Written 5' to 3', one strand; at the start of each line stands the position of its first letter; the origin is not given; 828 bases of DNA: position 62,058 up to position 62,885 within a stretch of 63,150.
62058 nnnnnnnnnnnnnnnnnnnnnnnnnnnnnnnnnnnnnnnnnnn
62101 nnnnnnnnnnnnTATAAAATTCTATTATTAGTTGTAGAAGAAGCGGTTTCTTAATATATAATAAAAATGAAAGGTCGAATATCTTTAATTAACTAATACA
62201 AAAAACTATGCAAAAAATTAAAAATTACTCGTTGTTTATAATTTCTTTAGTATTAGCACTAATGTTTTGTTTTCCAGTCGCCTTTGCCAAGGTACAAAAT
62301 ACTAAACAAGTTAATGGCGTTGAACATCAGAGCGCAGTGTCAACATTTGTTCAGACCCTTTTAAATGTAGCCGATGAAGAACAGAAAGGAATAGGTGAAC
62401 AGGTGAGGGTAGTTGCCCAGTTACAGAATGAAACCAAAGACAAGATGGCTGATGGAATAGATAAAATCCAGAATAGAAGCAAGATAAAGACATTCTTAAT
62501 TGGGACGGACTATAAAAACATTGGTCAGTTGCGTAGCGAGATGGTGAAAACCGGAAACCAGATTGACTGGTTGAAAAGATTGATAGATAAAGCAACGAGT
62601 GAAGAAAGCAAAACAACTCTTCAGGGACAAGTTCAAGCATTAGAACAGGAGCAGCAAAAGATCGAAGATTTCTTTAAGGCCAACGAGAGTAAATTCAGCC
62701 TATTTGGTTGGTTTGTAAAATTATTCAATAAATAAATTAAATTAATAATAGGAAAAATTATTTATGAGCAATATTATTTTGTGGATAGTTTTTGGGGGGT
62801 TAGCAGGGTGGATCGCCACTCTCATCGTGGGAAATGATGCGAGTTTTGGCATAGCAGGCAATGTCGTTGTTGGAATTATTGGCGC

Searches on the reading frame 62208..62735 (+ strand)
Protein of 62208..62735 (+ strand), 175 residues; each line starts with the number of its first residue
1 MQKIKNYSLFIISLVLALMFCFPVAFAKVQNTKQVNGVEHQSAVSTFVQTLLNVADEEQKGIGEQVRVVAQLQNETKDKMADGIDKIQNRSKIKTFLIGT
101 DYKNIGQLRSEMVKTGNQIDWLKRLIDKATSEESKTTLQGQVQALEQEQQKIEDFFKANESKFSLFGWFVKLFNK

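Call 11: find_encoding_contigs(protein=window:62208-62735:+, flank=10000, max_places=3)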
Protein window:62208-62735:+ (175 aa): 13 contigs read that carry it; 3 places shown.
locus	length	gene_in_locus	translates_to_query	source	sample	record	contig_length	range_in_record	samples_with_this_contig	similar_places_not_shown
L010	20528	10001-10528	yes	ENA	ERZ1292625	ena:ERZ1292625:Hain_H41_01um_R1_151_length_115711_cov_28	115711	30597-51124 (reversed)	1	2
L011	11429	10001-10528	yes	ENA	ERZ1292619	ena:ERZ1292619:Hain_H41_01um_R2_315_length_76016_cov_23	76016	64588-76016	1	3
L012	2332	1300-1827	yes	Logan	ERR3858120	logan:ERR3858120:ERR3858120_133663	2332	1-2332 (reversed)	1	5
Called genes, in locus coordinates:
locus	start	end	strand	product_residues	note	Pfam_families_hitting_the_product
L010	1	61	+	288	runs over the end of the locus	-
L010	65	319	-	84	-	PF01649:Ribosomal_S20p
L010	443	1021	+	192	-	PF01330:RuvA_N, PF14520:HHH_5, PF07499:RuvA_C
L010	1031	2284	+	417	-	PF01551:Peptidase_M23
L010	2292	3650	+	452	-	PF08245:Mur_ligase_M, PF02875:Mur_ligase_C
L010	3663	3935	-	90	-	-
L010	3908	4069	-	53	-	-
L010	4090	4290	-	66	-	-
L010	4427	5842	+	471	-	PF00753:Lactamase_B, PF23023:Anti-Pycsar_Apyc1 (weak), PF12706:Lactamase_B_2, PF16661:Lactamase_B_6, PF10996:Beta-Casp, PF07521:RMMBL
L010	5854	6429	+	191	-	PF18306:LDcluster4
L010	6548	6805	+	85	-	-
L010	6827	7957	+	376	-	PF03222:Trp_Tyr_perm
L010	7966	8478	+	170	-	PF04981:NMD3 (weak)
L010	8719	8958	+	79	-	PF04203:Sortase (weak)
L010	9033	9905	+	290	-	PF00188:CAP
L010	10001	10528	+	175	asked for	-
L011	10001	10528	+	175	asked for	-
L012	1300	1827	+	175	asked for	-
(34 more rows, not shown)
